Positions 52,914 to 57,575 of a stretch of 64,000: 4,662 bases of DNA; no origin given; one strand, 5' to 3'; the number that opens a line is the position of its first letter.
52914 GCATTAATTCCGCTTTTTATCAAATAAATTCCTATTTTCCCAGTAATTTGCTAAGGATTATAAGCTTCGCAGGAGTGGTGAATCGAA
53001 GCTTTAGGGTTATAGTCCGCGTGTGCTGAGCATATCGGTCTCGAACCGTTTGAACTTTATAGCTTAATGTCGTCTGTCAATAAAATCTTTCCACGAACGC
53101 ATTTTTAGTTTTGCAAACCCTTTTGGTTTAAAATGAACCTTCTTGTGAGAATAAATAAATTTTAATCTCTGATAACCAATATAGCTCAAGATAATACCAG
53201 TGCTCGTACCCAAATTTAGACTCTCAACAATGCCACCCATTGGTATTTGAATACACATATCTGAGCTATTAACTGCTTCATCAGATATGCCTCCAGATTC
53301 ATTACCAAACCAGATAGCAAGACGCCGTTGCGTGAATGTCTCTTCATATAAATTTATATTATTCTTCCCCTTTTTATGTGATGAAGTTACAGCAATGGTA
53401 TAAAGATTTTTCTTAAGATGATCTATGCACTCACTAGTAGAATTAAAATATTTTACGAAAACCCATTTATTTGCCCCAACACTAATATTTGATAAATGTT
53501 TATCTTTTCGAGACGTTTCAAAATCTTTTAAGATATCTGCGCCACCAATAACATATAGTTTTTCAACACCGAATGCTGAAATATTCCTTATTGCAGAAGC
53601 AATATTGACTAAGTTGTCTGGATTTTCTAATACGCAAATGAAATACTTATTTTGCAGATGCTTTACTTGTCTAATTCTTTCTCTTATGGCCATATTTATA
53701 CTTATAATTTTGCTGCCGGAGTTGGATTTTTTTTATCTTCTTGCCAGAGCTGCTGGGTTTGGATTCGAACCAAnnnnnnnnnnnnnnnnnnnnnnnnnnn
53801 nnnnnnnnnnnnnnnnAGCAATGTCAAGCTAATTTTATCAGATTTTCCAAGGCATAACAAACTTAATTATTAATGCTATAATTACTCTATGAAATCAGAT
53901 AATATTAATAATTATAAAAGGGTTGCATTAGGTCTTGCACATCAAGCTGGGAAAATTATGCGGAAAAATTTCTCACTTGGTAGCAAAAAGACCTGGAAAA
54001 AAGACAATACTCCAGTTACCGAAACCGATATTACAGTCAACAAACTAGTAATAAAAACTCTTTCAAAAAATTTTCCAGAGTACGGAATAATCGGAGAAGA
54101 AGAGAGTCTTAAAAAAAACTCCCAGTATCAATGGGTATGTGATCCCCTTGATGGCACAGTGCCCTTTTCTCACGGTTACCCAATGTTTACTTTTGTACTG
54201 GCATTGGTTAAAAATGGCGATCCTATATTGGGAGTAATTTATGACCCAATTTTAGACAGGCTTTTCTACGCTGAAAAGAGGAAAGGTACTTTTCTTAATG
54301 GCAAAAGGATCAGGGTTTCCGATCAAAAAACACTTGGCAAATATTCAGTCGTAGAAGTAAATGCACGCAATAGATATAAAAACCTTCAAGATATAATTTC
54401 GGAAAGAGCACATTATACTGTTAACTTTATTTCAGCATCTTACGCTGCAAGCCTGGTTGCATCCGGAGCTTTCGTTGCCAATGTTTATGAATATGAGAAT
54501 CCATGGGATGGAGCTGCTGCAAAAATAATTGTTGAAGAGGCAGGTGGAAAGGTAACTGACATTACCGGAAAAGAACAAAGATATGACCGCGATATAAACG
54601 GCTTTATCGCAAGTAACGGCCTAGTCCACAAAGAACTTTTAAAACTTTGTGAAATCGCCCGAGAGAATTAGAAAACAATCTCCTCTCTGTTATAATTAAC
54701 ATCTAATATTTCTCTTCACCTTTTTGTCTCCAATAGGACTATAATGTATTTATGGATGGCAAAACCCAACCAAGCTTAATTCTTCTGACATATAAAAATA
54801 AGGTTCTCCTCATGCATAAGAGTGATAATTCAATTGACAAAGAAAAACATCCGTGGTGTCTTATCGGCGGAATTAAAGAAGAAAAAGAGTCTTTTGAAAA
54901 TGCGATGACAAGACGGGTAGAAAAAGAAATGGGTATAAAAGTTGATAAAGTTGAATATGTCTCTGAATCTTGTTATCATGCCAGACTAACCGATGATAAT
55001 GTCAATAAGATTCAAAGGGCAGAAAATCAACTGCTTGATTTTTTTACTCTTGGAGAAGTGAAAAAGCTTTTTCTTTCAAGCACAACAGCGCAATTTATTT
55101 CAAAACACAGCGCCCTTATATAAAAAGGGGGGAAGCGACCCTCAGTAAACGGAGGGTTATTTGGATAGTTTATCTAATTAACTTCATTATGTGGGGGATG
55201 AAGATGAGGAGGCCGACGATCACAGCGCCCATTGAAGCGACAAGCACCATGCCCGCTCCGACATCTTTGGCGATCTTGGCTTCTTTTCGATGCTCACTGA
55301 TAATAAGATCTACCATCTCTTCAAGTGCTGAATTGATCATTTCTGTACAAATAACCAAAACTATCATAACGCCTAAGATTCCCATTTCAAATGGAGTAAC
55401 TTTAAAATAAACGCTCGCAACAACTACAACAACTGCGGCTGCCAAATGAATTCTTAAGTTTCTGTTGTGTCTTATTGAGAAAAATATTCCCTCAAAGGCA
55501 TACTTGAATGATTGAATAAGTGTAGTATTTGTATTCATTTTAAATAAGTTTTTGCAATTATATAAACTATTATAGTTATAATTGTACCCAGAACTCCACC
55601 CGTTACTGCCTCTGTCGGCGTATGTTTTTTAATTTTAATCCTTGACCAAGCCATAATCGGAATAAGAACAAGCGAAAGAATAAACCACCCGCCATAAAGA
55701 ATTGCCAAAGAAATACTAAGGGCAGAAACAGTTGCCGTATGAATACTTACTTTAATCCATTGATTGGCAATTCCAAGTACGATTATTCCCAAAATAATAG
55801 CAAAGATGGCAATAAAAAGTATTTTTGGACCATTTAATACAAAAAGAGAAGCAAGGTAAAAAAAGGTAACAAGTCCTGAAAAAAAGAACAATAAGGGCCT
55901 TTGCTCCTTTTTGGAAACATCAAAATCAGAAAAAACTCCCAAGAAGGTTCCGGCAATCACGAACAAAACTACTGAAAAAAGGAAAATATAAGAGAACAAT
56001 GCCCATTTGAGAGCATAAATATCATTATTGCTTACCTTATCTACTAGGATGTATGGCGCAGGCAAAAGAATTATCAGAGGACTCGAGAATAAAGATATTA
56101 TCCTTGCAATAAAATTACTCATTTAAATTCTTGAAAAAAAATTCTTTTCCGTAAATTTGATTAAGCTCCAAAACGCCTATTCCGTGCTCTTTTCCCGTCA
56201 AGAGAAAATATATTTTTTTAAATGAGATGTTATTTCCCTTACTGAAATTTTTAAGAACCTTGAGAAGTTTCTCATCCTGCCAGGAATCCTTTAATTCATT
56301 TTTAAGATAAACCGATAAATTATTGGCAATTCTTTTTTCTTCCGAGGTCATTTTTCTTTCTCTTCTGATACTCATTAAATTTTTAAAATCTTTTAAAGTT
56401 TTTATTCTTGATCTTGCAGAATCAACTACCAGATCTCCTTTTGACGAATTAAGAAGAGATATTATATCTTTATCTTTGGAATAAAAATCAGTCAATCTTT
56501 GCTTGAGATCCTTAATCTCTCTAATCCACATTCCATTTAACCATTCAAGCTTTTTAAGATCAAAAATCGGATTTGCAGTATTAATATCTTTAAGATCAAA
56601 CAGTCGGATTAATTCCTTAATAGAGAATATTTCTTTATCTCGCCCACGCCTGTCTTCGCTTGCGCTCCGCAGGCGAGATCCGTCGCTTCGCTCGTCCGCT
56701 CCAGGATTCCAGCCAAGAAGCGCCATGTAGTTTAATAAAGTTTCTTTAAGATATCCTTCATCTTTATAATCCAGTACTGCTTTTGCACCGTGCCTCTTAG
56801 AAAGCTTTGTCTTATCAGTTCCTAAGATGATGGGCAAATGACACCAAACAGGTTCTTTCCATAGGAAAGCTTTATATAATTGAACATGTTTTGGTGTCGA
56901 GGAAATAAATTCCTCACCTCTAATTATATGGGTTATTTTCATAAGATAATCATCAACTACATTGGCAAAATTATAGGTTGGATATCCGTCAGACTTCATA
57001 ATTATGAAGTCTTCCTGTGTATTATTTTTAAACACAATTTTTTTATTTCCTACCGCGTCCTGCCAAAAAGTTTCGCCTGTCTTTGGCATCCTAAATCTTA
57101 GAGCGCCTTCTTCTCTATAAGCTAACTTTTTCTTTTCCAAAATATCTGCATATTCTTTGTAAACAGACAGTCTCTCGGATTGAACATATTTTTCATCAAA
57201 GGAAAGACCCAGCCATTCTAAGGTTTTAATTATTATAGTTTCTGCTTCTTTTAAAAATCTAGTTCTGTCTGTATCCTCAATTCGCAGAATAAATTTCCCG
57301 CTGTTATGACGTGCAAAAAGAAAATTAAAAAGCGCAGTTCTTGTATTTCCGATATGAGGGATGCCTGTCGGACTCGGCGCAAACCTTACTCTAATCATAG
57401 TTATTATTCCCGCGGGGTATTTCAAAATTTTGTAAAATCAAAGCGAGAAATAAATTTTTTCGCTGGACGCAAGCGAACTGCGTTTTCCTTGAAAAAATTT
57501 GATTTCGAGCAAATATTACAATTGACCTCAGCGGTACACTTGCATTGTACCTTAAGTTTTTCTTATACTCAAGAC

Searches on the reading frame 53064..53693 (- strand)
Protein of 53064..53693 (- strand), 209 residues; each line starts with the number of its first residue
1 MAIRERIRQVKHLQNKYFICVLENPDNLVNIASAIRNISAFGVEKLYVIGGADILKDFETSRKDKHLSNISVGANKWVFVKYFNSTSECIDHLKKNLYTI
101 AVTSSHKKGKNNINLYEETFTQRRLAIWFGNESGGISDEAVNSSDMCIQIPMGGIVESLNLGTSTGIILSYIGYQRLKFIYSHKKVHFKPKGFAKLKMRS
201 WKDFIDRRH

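Call 18: search_protein_families(library=pfam, proteins=[window:53064-53693:-], max_evalue=0.001)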
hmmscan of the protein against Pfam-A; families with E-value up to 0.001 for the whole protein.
window:53064-53693:- (209 aa): 1 family
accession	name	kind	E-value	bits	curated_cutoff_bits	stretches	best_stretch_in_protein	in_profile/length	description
PF00588.24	SpoU_methylase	-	4.1e-26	92.2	29.7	1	19-169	3-141/142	SpoU rRNA Methylase family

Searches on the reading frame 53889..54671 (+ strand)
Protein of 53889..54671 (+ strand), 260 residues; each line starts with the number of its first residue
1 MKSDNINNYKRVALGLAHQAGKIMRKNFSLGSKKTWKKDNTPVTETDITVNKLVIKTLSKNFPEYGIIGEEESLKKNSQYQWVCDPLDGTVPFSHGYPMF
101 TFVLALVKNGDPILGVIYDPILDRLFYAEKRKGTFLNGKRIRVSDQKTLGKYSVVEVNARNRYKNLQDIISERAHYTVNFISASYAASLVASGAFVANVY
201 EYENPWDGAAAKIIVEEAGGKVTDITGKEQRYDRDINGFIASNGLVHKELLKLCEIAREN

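Call 18: search_protein_families(library=pfam, proteins=[window:53889-54671:+], max_evalue=0.001)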
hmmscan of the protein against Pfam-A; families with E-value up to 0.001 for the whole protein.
window:53889-54671:+ (260 aa): 1 family
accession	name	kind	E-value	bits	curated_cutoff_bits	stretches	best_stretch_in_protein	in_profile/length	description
PF00459.30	Inositol_P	-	1.5e-52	179.2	27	1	10-253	6-265/271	Inositol monophosphatase family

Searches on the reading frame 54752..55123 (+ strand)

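Call 18: search_protein_families(library=pfam, proteins=[window:54752-55123:+], max_evalue=0.001)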
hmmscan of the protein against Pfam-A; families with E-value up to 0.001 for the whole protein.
window:54752-55123:+ (123 aa): 1 family
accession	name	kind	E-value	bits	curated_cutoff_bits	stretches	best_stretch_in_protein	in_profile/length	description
PF00293.34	NUDIX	-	2.1e-09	37.9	21.1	1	11-83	10-79/134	NUDIX domain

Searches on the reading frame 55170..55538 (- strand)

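Call 18: search_protein_families(library=pfam, proteins=[window:55170-55538:-], max_evalue=0.001)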
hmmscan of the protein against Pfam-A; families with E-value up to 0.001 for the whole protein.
window:55170-55538:- (122 aa): 1 family
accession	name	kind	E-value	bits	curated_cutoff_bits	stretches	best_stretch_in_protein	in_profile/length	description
PF01219.24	DAGK_prokar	-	2e-32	111.5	22.3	1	12-113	1-102/102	Prokaryotic diacylglycerol kinase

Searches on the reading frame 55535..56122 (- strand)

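Call 18: search_protein_families(library=pfam, proteins=[window:55535-56122:-], max_evalue=0.001)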
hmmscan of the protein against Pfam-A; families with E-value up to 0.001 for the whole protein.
window:55535-56122:- (195 aa): 1 family
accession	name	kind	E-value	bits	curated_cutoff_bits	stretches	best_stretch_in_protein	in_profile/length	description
PF01569.27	PAP2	-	6.5e-06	26.4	27.2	1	125-191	52-126/130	PAP2 superfamily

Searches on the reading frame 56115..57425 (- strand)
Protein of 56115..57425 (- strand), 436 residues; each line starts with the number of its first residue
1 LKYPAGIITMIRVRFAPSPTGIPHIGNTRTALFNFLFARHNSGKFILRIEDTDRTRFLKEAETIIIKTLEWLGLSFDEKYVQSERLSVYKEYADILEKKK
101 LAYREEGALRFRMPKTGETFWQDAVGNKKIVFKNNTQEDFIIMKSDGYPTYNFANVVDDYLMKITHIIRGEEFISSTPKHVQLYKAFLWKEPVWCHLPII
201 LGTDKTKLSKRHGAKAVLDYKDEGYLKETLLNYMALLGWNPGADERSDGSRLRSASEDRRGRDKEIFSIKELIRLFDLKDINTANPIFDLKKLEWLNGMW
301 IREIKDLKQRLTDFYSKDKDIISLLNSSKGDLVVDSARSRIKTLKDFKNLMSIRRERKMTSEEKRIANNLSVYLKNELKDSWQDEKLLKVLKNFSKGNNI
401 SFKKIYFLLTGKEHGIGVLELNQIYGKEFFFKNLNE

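Call 18: search_protein_families(library=pfam, proteins=[window:56115-57425:-], max_evalue=0.001)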
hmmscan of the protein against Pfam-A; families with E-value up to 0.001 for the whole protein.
window:56115-57425:- (436 aa): 3 families
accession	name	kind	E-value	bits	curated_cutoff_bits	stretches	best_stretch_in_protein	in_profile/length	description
PF00749.27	tRNA-synt_1c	-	1e-78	264.9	23.4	2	107-295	144-314/314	tRNA synthetases class I (E and Q), catalytic domain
PF19269.4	Anticodon_2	-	3e-06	28.1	23.6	1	330-428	16-131/141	Anticodon binding domain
PF03206.19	NifW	-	4.4e-05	24.4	23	0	69-104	16-51/99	Nitrogen fixation protein NifW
